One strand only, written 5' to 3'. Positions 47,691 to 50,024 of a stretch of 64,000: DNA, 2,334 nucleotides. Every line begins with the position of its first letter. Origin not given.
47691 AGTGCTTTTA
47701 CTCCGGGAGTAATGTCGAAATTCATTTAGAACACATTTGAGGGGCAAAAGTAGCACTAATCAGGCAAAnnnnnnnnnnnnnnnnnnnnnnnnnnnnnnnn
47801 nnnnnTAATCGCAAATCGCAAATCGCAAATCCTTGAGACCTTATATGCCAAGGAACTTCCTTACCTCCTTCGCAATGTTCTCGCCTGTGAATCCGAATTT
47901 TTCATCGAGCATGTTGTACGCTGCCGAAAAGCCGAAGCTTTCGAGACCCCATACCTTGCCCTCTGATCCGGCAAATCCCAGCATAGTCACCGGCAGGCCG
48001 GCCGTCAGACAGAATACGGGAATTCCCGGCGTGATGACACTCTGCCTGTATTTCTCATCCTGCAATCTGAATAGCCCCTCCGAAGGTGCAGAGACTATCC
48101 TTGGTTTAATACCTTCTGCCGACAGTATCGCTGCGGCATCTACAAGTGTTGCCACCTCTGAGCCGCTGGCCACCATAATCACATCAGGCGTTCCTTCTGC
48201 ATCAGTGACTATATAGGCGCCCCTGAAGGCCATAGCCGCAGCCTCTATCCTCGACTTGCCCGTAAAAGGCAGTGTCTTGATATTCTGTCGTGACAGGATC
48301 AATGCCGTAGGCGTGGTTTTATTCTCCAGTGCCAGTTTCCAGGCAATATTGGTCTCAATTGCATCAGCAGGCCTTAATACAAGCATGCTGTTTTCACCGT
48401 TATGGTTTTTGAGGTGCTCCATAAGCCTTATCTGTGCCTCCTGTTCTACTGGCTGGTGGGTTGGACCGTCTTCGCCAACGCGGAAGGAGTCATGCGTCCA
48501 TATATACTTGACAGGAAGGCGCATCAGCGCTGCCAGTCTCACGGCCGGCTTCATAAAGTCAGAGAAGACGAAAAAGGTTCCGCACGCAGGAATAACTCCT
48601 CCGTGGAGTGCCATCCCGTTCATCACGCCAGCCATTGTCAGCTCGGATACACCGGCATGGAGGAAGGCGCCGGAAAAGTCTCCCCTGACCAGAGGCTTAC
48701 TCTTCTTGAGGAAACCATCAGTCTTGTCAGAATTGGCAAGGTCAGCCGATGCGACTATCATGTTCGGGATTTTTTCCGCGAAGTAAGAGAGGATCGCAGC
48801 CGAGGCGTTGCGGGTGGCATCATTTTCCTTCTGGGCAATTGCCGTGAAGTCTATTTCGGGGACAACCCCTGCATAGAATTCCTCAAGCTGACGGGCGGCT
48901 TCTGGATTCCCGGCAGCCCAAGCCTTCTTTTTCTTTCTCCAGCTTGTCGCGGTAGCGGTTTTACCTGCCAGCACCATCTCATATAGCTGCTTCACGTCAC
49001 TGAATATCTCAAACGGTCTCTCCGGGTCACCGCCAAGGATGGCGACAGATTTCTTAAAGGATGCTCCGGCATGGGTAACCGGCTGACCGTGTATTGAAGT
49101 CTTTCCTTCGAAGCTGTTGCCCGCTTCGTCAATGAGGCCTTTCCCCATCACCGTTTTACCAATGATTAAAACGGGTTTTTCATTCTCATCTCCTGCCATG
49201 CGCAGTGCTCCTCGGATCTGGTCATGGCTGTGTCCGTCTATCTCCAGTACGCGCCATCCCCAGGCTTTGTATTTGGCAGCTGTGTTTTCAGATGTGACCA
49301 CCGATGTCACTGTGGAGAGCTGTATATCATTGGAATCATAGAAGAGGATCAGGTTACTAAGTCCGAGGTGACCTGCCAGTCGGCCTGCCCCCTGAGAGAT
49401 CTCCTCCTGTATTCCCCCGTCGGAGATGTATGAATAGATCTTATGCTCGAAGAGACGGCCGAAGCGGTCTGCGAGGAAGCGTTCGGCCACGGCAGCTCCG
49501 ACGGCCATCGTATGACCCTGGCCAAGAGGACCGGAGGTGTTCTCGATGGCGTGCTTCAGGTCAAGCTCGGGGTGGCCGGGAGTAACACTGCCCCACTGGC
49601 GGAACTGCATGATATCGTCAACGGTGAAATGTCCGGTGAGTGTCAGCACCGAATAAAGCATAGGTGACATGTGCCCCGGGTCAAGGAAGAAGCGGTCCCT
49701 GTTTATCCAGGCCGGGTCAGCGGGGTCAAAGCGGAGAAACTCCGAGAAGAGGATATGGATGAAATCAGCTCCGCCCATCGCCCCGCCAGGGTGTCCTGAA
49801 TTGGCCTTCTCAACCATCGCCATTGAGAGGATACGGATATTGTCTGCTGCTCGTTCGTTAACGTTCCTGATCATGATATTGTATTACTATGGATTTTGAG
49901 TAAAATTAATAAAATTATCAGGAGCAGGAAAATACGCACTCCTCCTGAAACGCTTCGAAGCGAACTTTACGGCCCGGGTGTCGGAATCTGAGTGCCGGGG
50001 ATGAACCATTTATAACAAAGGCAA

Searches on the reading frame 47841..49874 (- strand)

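Call 11: search_protein_families(library=pfam, proteins=[window:47841-49874:-])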
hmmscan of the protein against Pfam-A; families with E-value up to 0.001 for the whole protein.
window:47841-49874:- (677 aa): 4 families
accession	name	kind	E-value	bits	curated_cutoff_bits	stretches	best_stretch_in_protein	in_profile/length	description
PF00456.26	Transketolase_N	-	3.1e-89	299.7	22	1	6-339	2-334/334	Transketolase, thiamine diphosphate binding domain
PF02779.29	Transket_pyr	-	1.1e-41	142.8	27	1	353-532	4-172/174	Transketolase, pyrimidine binding domain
PF22613.1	Transketolase_C_1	-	1e-29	103.5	27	1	552-663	1-113/113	Transketolase-like TK C-terminal domain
PF02780.25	Transketolase_C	-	1.7e-05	25.1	25.9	1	558-599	6-46/124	Transketolase, C-terminal domain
